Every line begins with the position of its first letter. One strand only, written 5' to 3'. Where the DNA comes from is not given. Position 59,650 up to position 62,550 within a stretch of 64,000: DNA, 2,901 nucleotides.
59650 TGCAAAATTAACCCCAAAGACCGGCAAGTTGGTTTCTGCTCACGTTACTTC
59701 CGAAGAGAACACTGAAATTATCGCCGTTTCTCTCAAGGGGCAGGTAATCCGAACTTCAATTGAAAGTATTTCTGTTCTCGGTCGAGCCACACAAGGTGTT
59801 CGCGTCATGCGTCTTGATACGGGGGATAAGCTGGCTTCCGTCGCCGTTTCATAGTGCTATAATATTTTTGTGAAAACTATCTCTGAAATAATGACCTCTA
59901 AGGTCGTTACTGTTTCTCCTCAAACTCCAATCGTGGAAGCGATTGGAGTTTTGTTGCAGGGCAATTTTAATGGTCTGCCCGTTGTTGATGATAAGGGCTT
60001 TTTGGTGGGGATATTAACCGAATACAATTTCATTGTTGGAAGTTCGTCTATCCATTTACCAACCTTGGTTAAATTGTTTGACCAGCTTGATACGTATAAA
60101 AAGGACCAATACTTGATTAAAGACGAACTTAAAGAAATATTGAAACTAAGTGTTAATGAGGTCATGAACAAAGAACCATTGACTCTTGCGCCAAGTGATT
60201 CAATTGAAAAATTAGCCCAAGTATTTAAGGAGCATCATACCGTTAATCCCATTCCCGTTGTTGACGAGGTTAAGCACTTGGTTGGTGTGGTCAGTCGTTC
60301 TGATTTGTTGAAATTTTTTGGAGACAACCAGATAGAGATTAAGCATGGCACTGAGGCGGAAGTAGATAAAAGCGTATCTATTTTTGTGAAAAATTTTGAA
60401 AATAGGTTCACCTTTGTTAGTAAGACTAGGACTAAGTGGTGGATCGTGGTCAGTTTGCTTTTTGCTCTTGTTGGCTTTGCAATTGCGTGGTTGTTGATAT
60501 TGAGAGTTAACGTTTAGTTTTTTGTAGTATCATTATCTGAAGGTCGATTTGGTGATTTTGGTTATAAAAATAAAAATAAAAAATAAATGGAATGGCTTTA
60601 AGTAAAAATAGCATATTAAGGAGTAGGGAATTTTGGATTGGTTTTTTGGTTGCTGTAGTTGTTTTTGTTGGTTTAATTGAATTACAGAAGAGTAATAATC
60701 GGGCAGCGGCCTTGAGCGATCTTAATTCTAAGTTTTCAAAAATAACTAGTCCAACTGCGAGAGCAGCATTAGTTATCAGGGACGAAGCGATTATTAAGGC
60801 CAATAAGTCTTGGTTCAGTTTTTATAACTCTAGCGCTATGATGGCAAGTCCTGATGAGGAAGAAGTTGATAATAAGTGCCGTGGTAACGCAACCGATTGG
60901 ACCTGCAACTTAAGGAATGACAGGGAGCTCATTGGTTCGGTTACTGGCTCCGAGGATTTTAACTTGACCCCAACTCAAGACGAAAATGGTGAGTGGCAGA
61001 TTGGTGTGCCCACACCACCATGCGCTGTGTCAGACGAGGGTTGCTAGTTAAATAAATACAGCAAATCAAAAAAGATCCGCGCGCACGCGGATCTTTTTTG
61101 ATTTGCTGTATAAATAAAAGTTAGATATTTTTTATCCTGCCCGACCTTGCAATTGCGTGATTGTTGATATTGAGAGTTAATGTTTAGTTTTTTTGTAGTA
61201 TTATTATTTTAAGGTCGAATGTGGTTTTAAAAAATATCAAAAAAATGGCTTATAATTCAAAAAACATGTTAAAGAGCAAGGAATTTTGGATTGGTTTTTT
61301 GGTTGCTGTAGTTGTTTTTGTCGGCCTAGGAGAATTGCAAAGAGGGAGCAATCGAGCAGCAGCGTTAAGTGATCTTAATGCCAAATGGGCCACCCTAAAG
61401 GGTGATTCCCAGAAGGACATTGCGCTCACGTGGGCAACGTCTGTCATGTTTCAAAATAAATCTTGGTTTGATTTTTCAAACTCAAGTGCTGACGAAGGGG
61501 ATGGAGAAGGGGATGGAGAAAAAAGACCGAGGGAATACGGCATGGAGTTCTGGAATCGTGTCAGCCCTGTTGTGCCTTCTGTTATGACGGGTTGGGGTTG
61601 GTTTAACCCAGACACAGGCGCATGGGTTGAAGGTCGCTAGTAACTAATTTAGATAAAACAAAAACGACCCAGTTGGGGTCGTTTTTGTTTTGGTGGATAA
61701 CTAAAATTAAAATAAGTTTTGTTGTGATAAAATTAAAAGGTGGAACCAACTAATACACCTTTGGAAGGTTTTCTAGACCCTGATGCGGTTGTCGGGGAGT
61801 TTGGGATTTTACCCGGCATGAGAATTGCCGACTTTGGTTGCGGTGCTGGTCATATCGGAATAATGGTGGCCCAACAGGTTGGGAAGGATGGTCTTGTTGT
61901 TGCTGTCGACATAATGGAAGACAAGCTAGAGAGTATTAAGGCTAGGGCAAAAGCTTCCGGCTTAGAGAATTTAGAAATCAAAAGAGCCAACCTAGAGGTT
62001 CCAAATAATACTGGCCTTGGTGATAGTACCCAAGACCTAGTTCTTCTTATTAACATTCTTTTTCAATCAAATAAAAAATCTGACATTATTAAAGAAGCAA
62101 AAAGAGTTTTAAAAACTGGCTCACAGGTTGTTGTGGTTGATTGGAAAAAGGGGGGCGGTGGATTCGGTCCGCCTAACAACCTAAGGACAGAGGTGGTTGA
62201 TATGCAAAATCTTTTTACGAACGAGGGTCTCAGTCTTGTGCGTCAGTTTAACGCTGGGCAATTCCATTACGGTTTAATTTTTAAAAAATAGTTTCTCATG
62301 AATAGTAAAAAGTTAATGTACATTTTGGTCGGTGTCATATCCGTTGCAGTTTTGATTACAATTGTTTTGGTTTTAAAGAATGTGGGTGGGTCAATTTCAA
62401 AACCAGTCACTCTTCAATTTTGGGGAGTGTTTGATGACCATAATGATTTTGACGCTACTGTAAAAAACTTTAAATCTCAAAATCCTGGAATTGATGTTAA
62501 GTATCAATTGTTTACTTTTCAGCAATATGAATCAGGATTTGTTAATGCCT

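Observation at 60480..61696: Recent tandem duplication producing two small anchored secreted proteins with the same N-terminus but unrelated C-terminal domains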

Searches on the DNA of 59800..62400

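Call 71: search_rna_families(source=window, start=59800, end=62400, threshold=evalue, max_evalue=1)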
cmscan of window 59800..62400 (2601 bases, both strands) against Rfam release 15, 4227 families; matches with E-value up to 1: 4.
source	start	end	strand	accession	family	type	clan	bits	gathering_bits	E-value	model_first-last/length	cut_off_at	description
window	61069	61142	-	RF00512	Leu_leader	Cis-reg; leader;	-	28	50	0.0049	1-148/148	no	Leucine operon leader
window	61626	61691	+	RF02495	ohsC_RNA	Gene; antitoxin;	-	26.8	50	0.32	1-77/77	no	Oppression of Hydrophobic ORF by sRNA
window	61042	61098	+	RF00512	Leu_leader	Cis-reg; leader;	-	19.3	50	0.84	1-148/148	no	Leucine operon leader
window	61041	61102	+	RF02377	SurA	Gene; sRNA;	-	18.2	100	0.054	1-279/279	no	SurA sRNA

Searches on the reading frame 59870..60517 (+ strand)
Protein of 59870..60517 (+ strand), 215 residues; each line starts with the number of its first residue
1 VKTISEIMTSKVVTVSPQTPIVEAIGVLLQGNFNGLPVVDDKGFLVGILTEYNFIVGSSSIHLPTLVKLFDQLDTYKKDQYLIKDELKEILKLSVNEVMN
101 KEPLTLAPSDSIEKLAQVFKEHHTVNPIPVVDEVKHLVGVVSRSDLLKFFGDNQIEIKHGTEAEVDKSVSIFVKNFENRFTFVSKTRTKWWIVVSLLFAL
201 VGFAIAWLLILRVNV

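Call 8: search_protein_families(library=pfam, proteins=[window:59870-60517:+], max_evalue=1)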
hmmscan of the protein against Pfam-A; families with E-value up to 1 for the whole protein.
window:59870-60517:+ (215 aa): 3 families
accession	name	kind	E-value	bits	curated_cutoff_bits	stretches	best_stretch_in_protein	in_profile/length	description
PF00571.33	CBS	-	4.6e-29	100.9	24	2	95-150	1-55/57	CBS domain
PF22515.2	DUF6996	-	0.022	15.2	27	1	76-123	11-58/71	Domain of unknown function (DUF6996)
PF24353.1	DUF7513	-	0.17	12.2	27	1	136-178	28-70/81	Domain of unknown function (DUF7513)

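Call 62: search_protein_families(library=ncbifam, proteins=[window:59870-60517:+], max_evalue=0.1)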
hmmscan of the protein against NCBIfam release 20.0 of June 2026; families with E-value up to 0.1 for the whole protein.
window:59870-60517:+ (215 aa): 29 families (the best 25 are shown)
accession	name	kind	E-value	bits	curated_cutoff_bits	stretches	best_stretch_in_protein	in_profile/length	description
NF011447.0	PRK14869.2-3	equivalog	1.3e-13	50.4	522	2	91-147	243-298/540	putative manganese-dependent inorganic diphosphatase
NF038279.1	TF_CBS_SpxR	exception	2e-11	43.3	600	2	85-170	241-325/427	CBS-HotDog domain-containing transcription factor SpxR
NF041630.1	CBS_CbpB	equivalog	1.1e-10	41.5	125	3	2-51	81-128/143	cyclic-di-AMP-binding protein CbpB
NF053603.1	HhpR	exception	1.6e-10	40.7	520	1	4-149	129-277/282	CBS domain-containing high hydrostatic pressure regulator HhpR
NF011449.0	PRK14869.2-5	equivalog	2e-10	40.3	411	1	3-149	68-204/451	putative manganese-dependent inorganic diphosphatase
TIGR01186.1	proV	subfamily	3.2e-10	39.7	326.6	2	92-153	301-360/363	betaine/proline/choline family ABC transporter ATP-binding protein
TIGR01137.1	cysta_beta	equivalog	6e-10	38.4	510.25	2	5-150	341-456/457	cystathionine beta-synthase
NF011442.0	PRK14869.1-4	equivalog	7.8e-10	37.8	400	2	3-54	71-122/543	putative manganese-dependent inorganic diphosphatase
NF011440.0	PRK14869.1-2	equivalog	1.4e-09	37.2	746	2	4-51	69-116/541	putative manganese-dependent inorganic diphosphatase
TIGR01302.1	IMP_dehydrog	equivalog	1.5e-09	37.2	481.5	2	93-149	143-199/450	IMP dehydrogenase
NF011441.0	PRK14869.1-3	equivalog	1.7e-09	36.9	753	2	85-152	60-126/548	putative manganese-dependent inorganic diphosphatase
NF011443.0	PRK14869.1-5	equivalog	1e-08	34.1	335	2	92-159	246-313/546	putative manganese-dependent inorganic diphosphatase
TIGR00400.1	mgtE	equivalog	1.1e-08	34.4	232.75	2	95-196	197-293/450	magnesium transporter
NF011445.0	PRK14869.2-1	equivalog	3e-08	32.5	483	2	94-143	69-117/548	putative manganese-dependent inorganic diphosphatase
NF041552.1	TF_PrdR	equivalog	6.3e-08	31.4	795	2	92-169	5-81/577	sigma-54 dependent transcriptional regulator PrdR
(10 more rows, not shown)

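Call 64: search_protein_families(library=padloc, proteins=[window:59870-60517:+], max_evalue=0.1)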
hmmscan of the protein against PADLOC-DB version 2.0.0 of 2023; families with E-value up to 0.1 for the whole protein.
window:59870-60517:+ (215 aa): 0 families
